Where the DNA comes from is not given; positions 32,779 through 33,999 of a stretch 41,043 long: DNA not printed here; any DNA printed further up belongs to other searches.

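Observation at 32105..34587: Candidate uncharacterised cassette: tandem-RHH DNA binder + minimal FtsZ-like GTPase + small membrane proteins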

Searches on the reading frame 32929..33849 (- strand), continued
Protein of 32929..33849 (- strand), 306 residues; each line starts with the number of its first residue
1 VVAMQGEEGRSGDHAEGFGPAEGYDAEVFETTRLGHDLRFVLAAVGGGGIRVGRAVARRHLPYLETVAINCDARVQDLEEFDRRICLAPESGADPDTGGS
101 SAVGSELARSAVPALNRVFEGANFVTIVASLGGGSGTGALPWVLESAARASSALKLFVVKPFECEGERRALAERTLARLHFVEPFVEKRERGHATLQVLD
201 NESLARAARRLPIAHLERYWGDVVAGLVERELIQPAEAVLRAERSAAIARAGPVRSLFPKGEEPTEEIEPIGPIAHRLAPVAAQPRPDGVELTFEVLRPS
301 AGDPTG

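Call 53: find_encoding_contigs(protein=P0398, flank=5000, max_places=2)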
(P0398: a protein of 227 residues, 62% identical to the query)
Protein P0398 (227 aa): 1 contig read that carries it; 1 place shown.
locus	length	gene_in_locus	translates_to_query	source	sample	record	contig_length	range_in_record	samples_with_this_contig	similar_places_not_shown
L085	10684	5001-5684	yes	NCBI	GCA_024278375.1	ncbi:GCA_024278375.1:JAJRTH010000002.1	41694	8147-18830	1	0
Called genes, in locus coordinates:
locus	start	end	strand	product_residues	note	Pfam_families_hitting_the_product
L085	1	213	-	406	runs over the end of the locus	PF26550:Tricorn_2nd (faint), PF07676:PD40 (faint), PF26549:Tricorn_N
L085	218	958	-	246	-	PF02687:FtsX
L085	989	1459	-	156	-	-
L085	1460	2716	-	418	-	PF12704:MacB_PCD, PF02687:FtsX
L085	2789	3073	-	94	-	-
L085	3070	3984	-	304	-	PF03144:GTP_EFTU_D2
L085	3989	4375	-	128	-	-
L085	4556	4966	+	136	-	PF01402:RHH_1 (weak)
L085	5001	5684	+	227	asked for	PF00091:Tubulin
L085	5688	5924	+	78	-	-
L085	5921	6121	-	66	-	-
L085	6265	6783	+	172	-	PF27746:Small_heat_shock_put, PF00011:HSP20, PF17886:ArsA_HSP20 (faint)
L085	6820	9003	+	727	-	PF02359:CDC48_N, PF02933:CDC48_2, PF05496:RuvB_N, PF13191:AAA_16 (weak), PF00004:AAA, PF17862:AAA_lid_3, PF00004:AAA, PF17862:AAA_lid_3, +27 more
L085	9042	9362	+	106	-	PF17886:ArsA_HSP20, PF00011:HSP20 (weak)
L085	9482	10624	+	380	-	PF01262:AlaDh_PNT_C, PF02254:TrkA_N (weak), PF03435:Sacchrp_dh_NADP, PF13460:NAD_binding_10 (weak), PF16653:Sacchrp_dh_C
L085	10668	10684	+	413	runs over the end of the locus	PF01979:Amidohydro_1, PF07969:Amidohydro_3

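Call 54: find_encoding_contigs(protein=P0395, flank=5000, max_places=2)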
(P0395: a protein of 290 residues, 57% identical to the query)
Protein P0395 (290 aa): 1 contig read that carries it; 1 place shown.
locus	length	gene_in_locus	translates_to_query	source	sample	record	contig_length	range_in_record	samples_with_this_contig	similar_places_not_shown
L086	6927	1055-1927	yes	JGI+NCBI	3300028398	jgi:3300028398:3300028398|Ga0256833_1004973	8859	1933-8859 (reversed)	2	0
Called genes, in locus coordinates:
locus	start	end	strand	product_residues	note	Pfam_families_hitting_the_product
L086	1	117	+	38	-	?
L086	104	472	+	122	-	PF01981:PTH2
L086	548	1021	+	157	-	PF01402:RHH_1 (weak)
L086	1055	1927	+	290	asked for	PF00091:Tubulin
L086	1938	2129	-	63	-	-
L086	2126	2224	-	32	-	-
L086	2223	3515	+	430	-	PF00215:OMPdecase, PF02581:TMP-TENI (weak), PF05690:ThiG (weak), PF00977:His_biosynth (weak), PF03737:RraA-like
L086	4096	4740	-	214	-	PF02568:ThiI, PF06508:QueC (weak)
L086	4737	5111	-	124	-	PF19479:DUF6015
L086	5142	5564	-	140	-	PF03479:PCC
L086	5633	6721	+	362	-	PF04407:DUF531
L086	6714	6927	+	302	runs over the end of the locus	PF01636:APH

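Call 56: list_cluster_members(proteins=[P0398, P0395, P0396, P0249, P0251, P0252, P0253, P0266, P0275, P0285])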
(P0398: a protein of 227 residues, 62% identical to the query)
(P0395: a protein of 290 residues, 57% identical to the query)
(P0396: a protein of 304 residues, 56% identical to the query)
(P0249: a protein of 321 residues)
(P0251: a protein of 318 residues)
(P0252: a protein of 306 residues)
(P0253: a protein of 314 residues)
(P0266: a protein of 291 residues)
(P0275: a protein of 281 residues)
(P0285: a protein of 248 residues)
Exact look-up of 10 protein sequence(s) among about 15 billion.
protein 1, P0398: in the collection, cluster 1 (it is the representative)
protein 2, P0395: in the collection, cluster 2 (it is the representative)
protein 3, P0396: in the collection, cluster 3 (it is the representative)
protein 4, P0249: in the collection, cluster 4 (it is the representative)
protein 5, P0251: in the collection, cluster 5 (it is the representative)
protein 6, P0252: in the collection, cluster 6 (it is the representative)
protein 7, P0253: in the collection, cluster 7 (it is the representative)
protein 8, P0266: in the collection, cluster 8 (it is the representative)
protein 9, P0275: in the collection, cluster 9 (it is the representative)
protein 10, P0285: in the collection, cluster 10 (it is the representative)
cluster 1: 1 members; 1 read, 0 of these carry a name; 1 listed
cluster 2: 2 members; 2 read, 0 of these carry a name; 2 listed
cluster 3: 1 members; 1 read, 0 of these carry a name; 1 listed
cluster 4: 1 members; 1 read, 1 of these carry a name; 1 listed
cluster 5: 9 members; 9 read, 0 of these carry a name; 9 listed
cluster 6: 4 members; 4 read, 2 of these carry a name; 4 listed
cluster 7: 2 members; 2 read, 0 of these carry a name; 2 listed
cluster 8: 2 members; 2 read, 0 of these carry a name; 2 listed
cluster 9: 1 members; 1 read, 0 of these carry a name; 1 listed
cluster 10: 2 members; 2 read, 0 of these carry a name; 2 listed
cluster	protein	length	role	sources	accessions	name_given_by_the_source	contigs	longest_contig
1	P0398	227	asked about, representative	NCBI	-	-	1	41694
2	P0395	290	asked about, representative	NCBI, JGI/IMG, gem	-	-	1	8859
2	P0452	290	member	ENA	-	-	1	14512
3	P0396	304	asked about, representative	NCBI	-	-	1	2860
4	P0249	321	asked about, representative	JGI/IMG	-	hypothetical protein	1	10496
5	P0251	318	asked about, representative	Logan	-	-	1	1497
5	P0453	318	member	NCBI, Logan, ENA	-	-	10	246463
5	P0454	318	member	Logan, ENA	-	-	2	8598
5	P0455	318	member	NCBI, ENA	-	-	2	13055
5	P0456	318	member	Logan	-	-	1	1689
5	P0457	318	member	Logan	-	-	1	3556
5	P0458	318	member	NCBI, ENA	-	-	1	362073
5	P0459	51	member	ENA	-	-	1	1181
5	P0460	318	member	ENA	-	-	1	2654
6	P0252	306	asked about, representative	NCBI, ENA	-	-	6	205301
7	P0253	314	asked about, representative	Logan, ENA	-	-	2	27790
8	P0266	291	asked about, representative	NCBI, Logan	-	-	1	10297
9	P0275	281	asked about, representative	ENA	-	-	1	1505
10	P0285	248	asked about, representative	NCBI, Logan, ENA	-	-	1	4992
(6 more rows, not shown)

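Call 57: find_encoding_contigs(protein=P0251, flank=4000, max_places=2)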
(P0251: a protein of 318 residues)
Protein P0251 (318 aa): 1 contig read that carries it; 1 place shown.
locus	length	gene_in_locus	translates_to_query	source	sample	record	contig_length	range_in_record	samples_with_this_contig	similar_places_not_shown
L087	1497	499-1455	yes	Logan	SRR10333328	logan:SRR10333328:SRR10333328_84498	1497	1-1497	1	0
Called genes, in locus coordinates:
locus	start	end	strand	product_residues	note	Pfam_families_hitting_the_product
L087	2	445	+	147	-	?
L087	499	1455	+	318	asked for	-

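Call 58: find_encoding_contigs(protein=P0252, flank=5000, max_places=1)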
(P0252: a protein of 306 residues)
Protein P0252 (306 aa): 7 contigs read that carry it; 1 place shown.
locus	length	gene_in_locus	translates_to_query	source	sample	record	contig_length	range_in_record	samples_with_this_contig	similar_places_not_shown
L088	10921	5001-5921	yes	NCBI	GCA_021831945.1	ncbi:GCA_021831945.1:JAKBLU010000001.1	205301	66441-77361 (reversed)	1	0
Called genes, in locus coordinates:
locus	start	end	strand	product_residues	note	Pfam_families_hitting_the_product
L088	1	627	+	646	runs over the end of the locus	PF02737:3HCDH_N, PF03446:NAD_binding_2 (weak), PF00725:3HCDH, PF00378:ECH_1, PF16113:ECH_2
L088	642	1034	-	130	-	PF01597:GCV_H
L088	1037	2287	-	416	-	PF05221:AdoHcyase, PF02826:2-Hacid_dh_C (weak), PF00670:AdoHcyase_NAD, PF07991:KARI_N (weak)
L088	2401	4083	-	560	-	-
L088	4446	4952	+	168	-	-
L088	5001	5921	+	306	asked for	-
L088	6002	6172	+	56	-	-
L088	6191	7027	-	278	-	PF09754:PAC2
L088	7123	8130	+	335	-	PF00752:XPG_N, PF00867:XPG_I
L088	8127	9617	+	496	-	PF07837:FTCD_N, PF02971:FTCD, PF04961:FTCD_C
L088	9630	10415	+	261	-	PF01872:RibD_C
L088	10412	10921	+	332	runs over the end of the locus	PF01557:FAA_hydrolase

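Call 59: find_encoding_contigs(protein=P0253, flank=5000, max_places=1)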
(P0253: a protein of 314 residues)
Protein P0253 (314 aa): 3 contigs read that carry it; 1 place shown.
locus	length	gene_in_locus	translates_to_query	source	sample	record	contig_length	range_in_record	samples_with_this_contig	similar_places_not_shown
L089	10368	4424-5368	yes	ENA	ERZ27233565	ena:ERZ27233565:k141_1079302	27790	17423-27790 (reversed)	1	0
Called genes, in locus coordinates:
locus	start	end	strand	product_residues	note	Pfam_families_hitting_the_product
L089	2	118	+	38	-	?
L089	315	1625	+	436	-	PF19300:BPD_transp_1_N (weak), PF00528:BPD_transp_1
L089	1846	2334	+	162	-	PF00334:NDK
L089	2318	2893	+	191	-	PF01300:Sua5_yciO_yrdC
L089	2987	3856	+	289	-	PF00557:Peptidase_M24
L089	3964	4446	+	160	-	-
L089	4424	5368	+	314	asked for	PF00091:Tubulin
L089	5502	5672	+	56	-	-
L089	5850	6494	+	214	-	-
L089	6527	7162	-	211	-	PF20046:DUF6448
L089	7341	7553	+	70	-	-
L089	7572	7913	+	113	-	PF01037:AsnC_trans_reg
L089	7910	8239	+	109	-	PF03685:UPF0147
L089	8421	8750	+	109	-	PF01191:RNA_pol_Rpb5_C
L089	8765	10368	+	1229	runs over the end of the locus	PF04563:RNA_pol_Rpb2_1, PF04561:RNA_pol_Rpb2_2, PF04565:RNA_pol_Rpb2_3, PF04566:RNA_pol_Rpb2_4, PF04567:RNA_pol_Rpb2_5, PF00562:RNA_pol_Rpb2_6, PF04560:RNA_pol_Rpb2_7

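Call 60: find_encoding_contigs(protein=P0266, flank=5000, max_places=1)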
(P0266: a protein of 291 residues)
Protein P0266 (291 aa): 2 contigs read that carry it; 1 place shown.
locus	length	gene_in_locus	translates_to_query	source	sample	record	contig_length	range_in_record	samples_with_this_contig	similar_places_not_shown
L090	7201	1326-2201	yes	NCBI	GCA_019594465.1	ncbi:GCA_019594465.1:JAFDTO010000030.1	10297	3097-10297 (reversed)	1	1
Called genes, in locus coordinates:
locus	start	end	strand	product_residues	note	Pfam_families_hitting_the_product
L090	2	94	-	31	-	?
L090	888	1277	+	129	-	PF01402:RHH_1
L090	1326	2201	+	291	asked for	PF00091:Tubulin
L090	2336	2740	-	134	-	PF14489:QueF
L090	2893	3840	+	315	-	PF00696:AA_kinase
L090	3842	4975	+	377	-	PF00155:Aminotran_1_2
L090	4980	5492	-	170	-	PF01613:Flavin_Reduct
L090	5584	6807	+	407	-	PF13393:tRNA-synt_His, PF00587:tRNA-synt_2b, PF03129:HGTP_anticodon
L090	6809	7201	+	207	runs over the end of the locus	PF09858:DUF2085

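Call 68: find_encoding_contigs(protein=P0285, flank=4000, max_places=1)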
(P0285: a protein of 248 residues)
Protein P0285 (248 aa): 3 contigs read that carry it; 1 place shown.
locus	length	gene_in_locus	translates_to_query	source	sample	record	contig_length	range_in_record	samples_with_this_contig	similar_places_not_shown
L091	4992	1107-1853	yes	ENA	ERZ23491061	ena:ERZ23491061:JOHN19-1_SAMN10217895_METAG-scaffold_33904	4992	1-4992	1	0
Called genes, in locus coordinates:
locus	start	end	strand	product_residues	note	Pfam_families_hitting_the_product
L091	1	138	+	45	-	?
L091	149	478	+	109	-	PF02036:SCP2, PF14864:Alkyl_sulf_C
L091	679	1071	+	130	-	-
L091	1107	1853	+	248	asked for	PF00091:Tubulin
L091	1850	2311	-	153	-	PF22769:DCD (weak)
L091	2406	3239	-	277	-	PF12146:Hydrolase_4, PF00561:Abhydrolase_1, PF12697:Abhydrolase_6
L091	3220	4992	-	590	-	?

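Call 70: list_cluster_members(proteins=[L085:6820-9003:+, L085:6265-6783:+, L090:5584-6807:+, L090:2893-3840:+, L086:2223-3515:+, L089:2987-3856:+, L089:1846-2334:+, L091:2406-3239:-, L084:6841-9027:+, L088:7123-8130:+])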
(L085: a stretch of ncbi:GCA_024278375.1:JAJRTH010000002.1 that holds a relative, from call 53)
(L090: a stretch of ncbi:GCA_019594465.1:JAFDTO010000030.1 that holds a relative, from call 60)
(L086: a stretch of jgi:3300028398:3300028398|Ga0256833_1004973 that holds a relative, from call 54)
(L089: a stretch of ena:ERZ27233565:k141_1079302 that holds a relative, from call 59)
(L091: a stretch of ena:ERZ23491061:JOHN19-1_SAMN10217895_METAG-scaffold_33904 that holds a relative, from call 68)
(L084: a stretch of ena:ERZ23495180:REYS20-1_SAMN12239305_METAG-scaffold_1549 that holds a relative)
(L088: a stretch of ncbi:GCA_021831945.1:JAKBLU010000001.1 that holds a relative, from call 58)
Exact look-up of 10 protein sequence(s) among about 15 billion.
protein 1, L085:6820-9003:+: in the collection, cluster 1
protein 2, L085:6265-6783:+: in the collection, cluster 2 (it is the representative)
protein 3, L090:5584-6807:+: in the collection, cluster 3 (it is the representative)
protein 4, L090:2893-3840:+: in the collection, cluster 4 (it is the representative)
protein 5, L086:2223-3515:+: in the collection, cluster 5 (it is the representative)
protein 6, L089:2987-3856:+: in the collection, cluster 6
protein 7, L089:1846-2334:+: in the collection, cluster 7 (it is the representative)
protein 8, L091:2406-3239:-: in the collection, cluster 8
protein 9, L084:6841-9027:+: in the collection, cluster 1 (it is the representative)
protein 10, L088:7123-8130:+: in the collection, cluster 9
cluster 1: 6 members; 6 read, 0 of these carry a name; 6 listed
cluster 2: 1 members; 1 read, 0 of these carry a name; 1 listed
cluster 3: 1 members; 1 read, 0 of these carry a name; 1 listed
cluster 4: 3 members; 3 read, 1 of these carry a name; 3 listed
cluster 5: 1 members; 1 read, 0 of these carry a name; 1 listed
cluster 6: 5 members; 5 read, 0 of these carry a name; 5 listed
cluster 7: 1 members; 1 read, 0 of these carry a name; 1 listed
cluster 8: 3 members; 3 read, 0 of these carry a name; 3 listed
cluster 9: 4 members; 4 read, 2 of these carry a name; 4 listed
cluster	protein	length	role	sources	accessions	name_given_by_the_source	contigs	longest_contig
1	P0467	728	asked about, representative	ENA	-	-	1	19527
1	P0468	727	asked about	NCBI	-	-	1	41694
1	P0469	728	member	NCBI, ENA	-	-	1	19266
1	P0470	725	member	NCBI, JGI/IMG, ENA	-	-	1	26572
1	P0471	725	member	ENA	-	-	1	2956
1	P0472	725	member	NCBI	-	-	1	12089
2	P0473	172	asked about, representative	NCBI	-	-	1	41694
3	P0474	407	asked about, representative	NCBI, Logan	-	-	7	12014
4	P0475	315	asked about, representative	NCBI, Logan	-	-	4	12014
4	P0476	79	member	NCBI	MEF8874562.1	MAG: carbamate kinase, partial [Candidatus Thermoplasmatota archaeon]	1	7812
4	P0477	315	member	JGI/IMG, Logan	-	-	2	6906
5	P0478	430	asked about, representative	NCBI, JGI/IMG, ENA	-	-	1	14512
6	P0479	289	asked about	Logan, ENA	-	-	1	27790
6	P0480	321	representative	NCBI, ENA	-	-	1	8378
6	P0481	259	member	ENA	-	-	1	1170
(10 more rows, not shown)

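Call 100: list_cluster_members(proteins=[P0284, P0362, P0371, P0389, P0315, P0268, P0267, P0269, P0272, P0280])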
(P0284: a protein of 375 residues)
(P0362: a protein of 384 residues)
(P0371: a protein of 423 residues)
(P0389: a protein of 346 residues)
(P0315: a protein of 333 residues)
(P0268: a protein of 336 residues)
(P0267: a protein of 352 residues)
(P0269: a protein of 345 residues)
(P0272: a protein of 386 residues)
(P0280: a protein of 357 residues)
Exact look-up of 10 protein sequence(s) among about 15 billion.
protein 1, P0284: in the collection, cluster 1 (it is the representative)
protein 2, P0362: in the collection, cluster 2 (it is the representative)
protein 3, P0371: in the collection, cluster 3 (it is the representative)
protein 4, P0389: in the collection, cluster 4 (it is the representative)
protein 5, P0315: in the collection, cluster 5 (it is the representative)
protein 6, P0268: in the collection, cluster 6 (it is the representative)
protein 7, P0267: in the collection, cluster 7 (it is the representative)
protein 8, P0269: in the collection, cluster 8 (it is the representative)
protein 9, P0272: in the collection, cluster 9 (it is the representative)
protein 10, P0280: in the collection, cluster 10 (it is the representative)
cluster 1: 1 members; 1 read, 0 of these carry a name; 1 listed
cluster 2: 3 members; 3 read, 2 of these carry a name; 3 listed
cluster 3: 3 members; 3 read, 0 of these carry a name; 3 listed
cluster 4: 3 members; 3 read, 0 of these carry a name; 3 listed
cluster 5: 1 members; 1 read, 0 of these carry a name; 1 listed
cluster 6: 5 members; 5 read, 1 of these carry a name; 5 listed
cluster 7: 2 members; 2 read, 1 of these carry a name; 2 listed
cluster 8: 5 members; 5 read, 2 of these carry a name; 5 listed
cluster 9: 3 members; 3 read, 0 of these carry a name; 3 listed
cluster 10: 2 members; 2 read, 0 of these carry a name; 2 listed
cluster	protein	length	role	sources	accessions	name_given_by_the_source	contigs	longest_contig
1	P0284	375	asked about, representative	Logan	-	-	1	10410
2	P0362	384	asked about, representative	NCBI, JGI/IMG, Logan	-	cell division protein FtsZ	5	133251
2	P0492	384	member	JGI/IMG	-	cell division protein FtsZ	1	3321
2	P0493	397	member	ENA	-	-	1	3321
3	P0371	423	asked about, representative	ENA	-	-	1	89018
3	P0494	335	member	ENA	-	-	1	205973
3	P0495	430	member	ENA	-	-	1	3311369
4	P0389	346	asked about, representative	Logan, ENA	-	-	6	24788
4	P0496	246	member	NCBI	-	-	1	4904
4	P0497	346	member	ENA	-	-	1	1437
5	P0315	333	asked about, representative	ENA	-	-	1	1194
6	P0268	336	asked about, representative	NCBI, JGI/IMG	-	-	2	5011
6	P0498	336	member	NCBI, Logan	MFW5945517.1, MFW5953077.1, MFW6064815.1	MAG: cell division protein FtsZ [Candidatus Natronoplasma sp.]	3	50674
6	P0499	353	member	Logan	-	-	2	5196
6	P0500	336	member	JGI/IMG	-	-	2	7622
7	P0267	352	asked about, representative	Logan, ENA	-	-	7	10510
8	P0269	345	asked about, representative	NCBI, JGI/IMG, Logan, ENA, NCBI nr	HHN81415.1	MAG TPA: cell division protein FtsZ [Methanomicrobia archaeon] | cell division protein FtsZ [Methanomicrobia archaeon]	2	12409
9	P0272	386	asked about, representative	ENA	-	-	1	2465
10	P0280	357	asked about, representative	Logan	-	-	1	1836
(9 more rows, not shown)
